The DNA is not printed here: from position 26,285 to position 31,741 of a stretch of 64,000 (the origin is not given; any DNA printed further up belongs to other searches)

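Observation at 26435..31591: Giant 1718-aa flagellin built from about 11 tandem surface domains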

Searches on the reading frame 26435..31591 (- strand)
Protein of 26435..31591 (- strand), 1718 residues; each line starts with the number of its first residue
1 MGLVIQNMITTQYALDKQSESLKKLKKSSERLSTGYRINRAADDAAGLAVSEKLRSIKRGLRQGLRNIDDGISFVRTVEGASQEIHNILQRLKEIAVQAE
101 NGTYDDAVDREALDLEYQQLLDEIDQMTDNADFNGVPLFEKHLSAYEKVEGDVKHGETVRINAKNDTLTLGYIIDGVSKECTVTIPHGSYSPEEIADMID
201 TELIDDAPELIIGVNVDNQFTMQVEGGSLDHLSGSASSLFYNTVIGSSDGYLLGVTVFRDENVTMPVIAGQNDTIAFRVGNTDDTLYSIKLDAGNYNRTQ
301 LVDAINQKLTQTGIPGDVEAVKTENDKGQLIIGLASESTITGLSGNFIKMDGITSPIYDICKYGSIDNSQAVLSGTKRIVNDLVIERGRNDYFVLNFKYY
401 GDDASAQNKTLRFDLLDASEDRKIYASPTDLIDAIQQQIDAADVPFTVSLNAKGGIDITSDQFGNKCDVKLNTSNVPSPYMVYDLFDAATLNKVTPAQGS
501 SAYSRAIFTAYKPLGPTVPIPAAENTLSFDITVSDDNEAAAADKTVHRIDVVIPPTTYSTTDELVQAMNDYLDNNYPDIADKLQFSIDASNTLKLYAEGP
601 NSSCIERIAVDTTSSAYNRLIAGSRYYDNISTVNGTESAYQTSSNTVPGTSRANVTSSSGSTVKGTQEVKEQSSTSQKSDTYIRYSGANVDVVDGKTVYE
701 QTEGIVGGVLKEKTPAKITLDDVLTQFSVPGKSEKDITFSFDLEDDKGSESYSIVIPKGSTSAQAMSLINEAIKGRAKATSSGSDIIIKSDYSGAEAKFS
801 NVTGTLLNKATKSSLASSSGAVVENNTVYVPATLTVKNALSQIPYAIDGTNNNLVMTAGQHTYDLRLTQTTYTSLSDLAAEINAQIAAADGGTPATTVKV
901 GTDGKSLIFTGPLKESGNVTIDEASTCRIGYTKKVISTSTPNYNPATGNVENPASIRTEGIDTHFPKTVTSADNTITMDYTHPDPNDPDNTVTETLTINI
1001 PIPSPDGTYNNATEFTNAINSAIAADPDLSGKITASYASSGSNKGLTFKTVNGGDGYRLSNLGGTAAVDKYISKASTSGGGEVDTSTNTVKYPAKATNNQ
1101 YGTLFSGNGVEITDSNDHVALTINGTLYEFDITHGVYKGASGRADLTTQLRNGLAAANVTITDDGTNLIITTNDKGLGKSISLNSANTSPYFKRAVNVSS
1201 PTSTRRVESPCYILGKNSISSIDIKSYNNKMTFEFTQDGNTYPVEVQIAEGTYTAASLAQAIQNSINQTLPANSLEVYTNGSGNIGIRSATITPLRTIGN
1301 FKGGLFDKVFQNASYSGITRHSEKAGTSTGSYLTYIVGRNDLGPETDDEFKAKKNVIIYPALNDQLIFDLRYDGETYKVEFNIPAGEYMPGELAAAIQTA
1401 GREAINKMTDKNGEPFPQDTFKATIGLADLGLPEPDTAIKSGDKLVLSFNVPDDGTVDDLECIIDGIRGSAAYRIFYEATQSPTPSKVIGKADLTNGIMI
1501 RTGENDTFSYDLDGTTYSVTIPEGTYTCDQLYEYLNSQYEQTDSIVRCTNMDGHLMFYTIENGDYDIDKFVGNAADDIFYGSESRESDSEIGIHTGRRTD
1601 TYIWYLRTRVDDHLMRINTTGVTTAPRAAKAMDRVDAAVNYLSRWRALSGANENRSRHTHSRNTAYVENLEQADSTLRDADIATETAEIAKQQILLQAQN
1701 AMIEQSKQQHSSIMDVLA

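Call 5: search_protein_families(library=pfam, proteins=[window:26435-31591:-], max_evalue=1)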
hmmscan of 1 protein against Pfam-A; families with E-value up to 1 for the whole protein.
window:26435-31591:- (1718 aa): 7 families
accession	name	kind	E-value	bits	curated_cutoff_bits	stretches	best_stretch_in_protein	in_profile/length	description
PF00669.25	Flagellin_N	-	1.6e-33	116.2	26.6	1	11-141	7-136/139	Bacterial flagellin N-terminal helical region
PF00700.27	Flagellin_C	-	3.4e-11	43.7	23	1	1632-1717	1-86/86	Bacterial flagellin C-terminal helical region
PF05588.17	Botulinum_HA-17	-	0.0095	16.5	21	1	1005-1102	9-98/146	Clostridium botulinum HA-17 domain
PF24591.1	Phage_YunG-like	-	0.13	12.5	27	0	1527-1575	23-68/99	Phage YunG-like protein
PF17957.7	Big_7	-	0.22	12.6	24.1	0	1433-1483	8-58/70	Bacterial Ig domain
PF14748.11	P5CR_dimer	-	0.28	11.9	25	0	631-673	45-86/105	Pyrroline-5-carboxylate reductase dimerisation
PF07196.18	Flagellin_IN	-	0.34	11.6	22.7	0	274-314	1-39/55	Flagellin hook IN motif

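Call 6: search_protein_families(library=ncbifam, proteins=[window:26435-31591:-], max_evalue=1)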
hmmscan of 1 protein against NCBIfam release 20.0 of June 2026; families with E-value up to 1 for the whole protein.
window:26435-31591:- (1718 aa): 23 families
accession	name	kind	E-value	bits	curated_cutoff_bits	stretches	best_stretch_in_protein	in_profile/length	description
NF009446.0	PRK12804.1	subfamily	4.4e-48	164.3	352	2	9-163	7-159/301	flagellin Hag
NF006468.0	PRK08869.1-3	subfamily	3e-45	154.9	436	2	10-140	13-139/378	polar flagellin E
NF038071.1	lat_flg_LafA_2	exception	1e-44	153.1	365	2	9-150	12-149/284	lateral flagellin LafA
NF009448.0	PRK12806.1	equivalog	1.4e-44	152.7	531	2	10-145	13-144/475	flagellin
NF006466.0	PRK08869.1-1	subfamily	3.8e-43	148.5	426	2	10-162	13-160/377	flagellin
NF009444.0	PRK12802.1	equivalog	2.4e-41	142.2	332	2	9-145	12-144/282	flagellin domain-containing protein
NF005294.0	PRK06819.1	subfamily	3.9e-41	141.8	387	2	11-180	14-181/376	FliC/FljB family flagellin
NF006467.0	PRK08869.1-2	subfamily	7e-41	140.6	443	2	12-163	15-161/400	flagellin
NF006469.0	PRK08869.1-4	equivalog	2.6e-39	135.7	627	2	11-166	14-167/377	flagellin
NF009449.0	PRK12807.1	subfamily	2.5e-35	122.4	347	2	5-140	7-137/287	flagellin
NF009445.0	PRK12803.1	equivalog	9.8e-35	120.3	450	2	21-149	19-145/335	flagellin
NF005953.0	PRK08026.1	subfamily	1.6e-33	117.1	619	2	11-172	14-170/548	FliC/FljB family flagellin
NF006470.0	PRK08869.1-5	equivalog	3.4e-30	105.5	423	2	20-141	19-139/388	flagellin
NF009450.0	PRK12808.1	equivalog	3.4e-28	99.4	476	2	7-140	9-137/476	flagellin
NF033376.1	lat_flg_LafA_1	exception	8e-27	94.3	440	2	14-170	13-169/304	lateral flagellin LafA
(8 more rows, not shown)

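Call 11: find_homologous_proteins(query=window:26435-31591:-)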
Query window:26435-31591:- (1718 aa): 228 proteins with E <= 0.001 among 8000 candidates; the best 120 are listed.
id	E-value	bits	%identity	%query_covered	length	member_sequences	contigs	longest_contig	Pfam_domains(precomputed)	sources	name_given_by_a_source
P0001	0.0e+0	3723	98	100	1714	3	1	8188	PF00700.28,PF00669.26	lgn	-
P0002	0.0e+0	3160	82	100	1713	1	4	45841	PF00700.28,PF00669.26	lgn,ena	-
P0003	0.0e+0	2770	73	100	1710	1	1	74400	PF00700.28,PF00669.26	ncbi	-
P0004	0.0e+0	2750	73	100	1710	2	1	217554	PF00700.28,PF00669.26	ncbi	-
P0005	0.0e+0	2739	72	100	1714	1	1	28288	PF00700.28,PF00669.26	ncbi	-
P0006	0.0e+0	2720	71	100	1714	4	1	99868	PF00700.28,PF00669.26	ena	-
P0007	0.0e+0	2683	71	100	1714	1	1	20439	PF00700.28,PF00669.26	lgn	-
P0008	0.0e+0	2682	70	100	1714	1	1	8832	PF00700.28,PF00669.26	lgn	-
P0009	0.0e+0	2656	70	100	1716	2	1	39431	PF00700.28,PF00669.26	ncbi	-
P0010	0.0e+0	2638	69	100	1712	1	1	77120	PF00700.28,PF00669.26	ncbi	-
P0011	0.0e+0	2622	69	100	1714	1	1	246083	PF00700.28,PF00669.26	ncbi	-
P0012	0.0e+0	2604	69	100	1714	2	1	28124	PF00700.28,PF00669.26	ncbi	-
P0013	0.0e+0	2599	69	100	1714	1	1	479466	PF00700.28,PF00669.26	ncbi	-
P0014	0.0e+0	2551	69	100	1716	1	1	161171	PF00700.28,PF00669.26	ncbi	-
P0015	0.0e+0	2476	67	100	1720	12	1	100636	PF00700.28,PF00669.26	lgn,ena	-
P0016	0.0e+0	2467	65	100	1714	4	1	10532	PF00700.28,PF00669.26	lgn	-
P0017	0.0e+0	2291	62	100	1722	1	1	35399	PF00700.28,PF00669.26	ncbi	-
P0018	0.0e+0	2217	60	100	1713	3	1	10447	PF00700.28,PF00669.26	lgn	-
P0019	0.0e+0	1901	53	100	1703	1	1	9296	PF00700.28,PF00669.26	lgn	-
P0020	0.0e+0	1847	54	99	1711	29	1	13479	PF00700.28,PF00669.26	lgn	-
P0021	0.0e+0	1845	54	99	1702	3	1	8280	PF00700.28,PF00669.26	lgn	-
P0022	0.0e+0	1839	53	99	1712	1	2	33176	PF00700.28,PF00669.26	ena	-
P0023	0.0e+0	1834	53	99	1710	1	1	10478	PF00700.28,PF00669.26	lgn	-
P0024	0.0e+0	1828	53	99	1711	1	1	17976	PF00700.28,PF00669.26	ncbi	ncbi:MAG: flagellin [Oscillospiraceae bacterium]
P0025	0.0e+0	1820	53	99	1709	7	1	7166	PF00700.28,PF00669.26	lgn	-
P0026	0.0e+0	1812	53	99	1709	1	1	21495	PF00700.28,PF00669.26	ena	-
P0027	0.0e+0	1766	51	100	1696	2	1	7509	PF00700.28,PF00669.26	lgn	-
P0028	0.0e+0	1748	51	99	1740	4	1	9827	PF00700.28,PF00669.26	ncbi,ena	-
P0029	0.0e+0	1739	51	100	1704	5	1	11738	PF00700.28,PF00669.26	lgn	-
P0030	0.0e+0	1735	50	100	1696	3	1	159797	PF00700.28,PF00669.26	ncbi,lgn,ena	-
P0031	0.0e+0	1731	50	100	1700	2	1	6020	PF00700.28,PF00669.26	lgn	-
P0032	0.0e+0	1730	51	99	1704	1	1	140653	PF00700.28,PF00669.26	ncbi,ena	-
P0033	0.0e+0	1720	50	100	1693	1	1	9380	PF00700.28,PF00669.26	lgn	-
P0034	0.0e+0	1716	49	100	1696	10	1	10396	PF00700.28,PF00669.26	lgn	-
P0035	0.0e+0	1715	49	100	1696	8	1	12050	PF00700.28,PF00669.26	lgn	-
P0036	0.0e+0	1712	50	100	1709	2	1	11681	PF00700.28,PF00669.26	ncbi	-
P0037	0.0e+0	1708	50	99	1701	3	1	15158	PF00700.28,PF00669.26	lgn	-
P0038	0.0e+0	1697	49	100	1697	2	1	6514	PF00700.28,PF00669.26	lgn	-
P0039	0.0e+0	1695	49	99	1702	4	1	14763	PF00700.28,PF00669.26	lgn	-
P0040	0.0e+0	1695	50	100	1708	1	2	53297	PF00700.28,PF00669.26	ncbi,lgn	-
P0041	0.0e+0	1694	49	100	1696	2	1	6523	PF00700.28,PF00669.26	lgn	-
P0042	0.0e+0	1690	49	99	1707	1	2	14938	PF00700.28,PF00669.26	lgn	-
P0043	0.0e+0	1689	48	100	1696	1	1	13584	PF00700.28,PF00669.26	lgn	-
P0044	0.0e+0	1688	49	100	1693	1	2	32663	PF00700.28,PF00669.26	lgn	-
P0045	0.0e+0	1686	49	99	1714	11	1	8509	PF00700.28,PF00669.26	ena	-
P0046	0.0e+0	1684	50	99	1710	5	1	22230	PF00700.28,PF00669.26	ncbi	-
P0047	0.0e+0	1684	48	100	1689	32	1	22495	PF00700.28,PF00669.26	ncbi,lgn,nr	ncbi:MAG: hypothetical protein MSH60_02085 [Ruminococcus sp.]|nr:hypothetical protein [Ruminococcus 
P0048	0.0e+0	1682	50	99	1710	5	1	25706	PF00700.28,PF00669.26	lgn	-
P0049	0.0e+0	1682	50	100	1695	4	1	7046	PF01686.24,PF07196.19,PF00700.28,PF00669.26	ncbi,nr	ncbi:MAG: hypothetical protein J6A16_05105 [Oscillospiraceae bacterium]|nr:hypothetical protein [Osc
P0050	0.0e+0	1681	48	100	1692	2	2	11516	PF07196.19,PF00700.28,PF00669.26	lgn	-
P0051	0.0e+0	1674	48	100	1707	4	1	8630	PF00700.28,PF00669.26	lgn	-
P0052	0.0e+0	1671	49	99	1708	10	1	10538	PF00700.28,PF00669.26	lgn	-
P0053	0.0e+0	1662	49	100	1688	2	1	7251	PF00700.28,PF00669.26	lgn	-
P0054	0.0e+0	1656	50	99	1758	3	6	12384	PF00700.28,PF00669.26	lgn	-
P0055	0.0e+0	1649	49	100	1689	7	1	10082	PF00700.28,PF00669.26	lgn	-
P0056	0.0e+0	1645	48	99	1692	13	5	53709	PF00700.28,PF00669.26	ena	-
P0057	0.0e+0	1643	50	100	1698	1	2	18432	PF00700.28,PF00669.26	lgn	-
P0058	0.0e+0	1641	49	100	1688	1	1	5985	PF00700.28,PF00669.26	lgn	-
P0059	0.0e+0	1640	49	100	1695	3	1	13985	PF00700.28,PF00669.26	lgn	-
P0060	0.0e+0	1636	49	99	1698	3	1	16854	PF00700.28,PF00669.26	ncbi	ncbi:MAG: flagellin [Oscillospiraceae bacterium]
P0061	0.0e+0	1636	48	99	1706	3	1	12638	PF00700.28,PF00669.26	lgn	-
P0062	0.0e+0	1636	48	99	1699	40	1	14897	PF00700.28,PF00669.26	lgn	-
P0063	0.0e+0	1627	49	100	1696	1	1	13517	PF00700.28,PF00669.26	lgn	-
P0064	0.0e+0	1627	48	100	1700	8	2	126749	PF00700.28,PF00669.26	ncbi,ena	-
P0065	0.0e+0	1623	48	100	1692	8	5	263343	PF00700.28,PF00669.26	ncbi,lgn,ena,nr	ncbi:MAG: hypothetical protein IJC04_11950 [Oscillospiraceae bacterium]|nr:hypothetical protein [Osc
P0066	0.0e+0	1622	47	100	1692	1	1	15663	PF00700.28,PF00669.26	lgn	-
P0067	0.0e+0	1622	49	100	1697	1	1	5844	PF00700.28,PF00669.26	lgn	-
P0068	0.0e+0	1619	48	100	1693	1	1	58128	PF00700.28,PF00669.26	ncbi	-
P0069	0.0e+0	1615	48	99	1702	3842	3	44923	PF00700.28,PF00669.26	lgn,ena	-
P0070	0.0e+0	1598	48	100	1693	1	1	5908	PF00700.28,PF00669.26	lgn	-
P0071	0.0e+0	1596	49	95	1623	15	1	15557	PF00700.28,PF00669.26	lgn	-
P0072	0.0e+0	1584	49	94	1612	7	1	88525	PF00669.26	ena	-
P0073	0.0e+0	1477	46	53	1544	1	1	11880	PF00700.28,PF00669.26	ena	-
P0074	0.0e+0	1420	45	100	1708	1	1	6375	PF00700.28,PF00669.26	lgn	-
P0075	0.0e+0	1366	44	100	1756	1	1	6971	PF00700.28,PF00669.26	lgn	-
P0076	0.0e+0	1279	41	100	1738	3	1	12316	PF00700.28,PF00669.26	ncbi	-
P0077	0.0e+0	1132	39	100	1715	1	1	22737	PF00700.28,PF00669.26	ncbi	-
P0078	0.0e+0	1101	38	100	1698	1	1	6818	PF00700.28,PF00669.26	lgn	-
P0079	0.0e+0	1066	38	99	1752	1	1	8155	PF00700.28,PF00669.26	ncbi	-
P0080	0.0e+0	1033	37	99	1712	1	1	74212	PF00700.28,PF00669.26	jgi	-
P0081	0.0e+0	1028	37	99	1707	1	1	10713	PF00700.28,PF00669.26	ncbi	-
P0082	0.0e+0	1025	38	99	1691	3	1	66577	PF00700.28,PF00669.26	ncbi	-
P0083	0.0e+0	1018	37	100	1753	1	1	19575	PF00700.28,PF00669.26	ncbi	-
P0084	0.0e+0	1017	37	99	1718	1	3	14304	PF00700.28,PF00669.26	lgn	-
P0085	5.0e-297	1007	36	99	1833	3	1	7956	PF00700.28,PF00669.26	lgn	-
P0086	1.4e-295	1002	37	100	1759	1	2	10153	PF00700.28,PF00669.26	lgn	-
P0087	1.1e-285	970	36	99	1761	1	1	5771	PF00700.28,PF00669.26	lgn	-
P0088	3.4e-270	918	35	99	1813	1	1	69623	PF00700.28,PF00669.26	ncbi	-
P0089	2.2e-256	872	34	99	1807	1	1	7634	PF00700.28,PF00669.26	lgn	-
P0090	2.0e-246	839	33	99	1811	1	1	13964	PF00700.28,PF00669.26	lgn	-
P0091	3.0e-142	494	32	35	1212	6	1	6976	PF00700.28,PF00669.26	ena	-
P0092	5.0e-140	487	32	36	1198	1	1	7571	PF07196.19,PF00700.28,PF00669.26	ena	-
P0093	2.4e-135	471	31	35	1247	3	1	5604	PF00700.28,PF00669.26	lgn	-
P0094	1.6e-132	462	29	41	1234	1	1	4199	PF00700.28,PF00669.26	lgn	-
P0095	3.5e-128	447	30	35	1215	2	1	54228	PF00700.28,PF00669.26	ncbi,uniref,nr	ncbi:flagellin N-terminal helical domain-containing protein [Robertmurraya andreesenii]|uniref:Flage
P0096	2.3e-126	441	35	29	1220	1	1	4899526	PF00700.28,PF00669.26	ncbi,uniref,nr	ncbi:flagellin [Neobacillus sp. PS3-34]|uniref:flagellin n=1 Tax=Neobacillus sp. PS3-34 TaxID=307067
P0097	2.4e-109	385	38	21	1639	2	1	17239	PF00700.28,PF00669.26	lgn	-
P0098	8.3e-109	383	35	20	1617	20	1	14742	PF00700.28,PF00669.26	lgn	-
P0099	2.9e-108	381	27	58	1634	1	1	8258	PF01686.24,PF00700.28,PF00669.26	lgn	-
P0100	3.1e-108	381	26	52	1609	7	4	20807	PF00700.28,PF00669.26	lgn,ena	-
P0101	5.2e-107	377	32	35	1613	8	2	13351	PF00700.28,PF00669.26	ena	-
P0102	3.2e-106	375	32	33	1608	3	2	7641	PF00700.28,PF00669.26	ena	-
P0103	7.1e-106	374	38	22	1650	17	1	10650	PF00700.28,PF00669.26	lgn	-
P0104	6.9e-105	370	27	54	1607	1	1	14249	PF01686.24,PF00700.28,PF00669.26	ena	-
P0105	2.0e-103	365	31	33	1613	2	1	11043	PF00700.28,PF00669.26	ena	-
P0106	6.2e-103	364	30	36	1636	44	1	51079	PF00700.28,PF00669.26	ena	-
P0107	7.0e-101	357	32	32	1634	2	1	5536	PF00700.28,PF00669.26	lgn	-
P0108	2.0e-98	349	26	52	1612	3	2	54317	PF00700.28,PF00669.26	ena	-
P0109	2.8e-97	345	36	22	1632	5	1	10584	PF00700.28,PF00669.26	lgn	-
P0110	8.5e-96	340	34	20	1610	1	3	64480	PF00700.28,PF00669.26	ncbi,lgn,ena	-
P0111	1.6e-94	336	31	35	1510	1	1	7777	PF00700.28,PF00669.26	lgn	-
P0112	1.3e-93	333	32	32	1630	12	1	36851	PF00700.28,PF00669.26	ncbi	-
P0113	1.6e-93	333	37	22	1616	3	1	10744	PF00700.28,PF00669.26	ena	-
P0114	1.8e-93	332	26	53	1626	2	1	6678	PF00700.28,PF00669.26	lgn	-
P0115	2.3e-93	332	31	32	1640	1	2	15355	PF00700.28,PF00669.26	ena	-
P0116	2.8e-93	332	25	61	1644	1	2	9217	PF00700.28,PF00669.26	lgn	-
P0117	3.5e-93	331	32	32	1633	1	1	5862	PF00700.28,PF00669.26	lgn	-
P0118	1.6e-92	329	31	32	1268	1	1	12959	PF00700.28,PF00669.26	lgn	-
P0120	2.9e-92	328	25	74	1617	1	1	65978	PF07196.19,PF00700.28,PF00669.26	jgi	-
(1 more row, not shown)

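Call 14: find_encoding_contigs(protein=window:26435-31591:-, flank=3000, max_places=4)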
Protein window:26435-31591:- (1718 aa): no gene with exactly this product is on record in the collection.
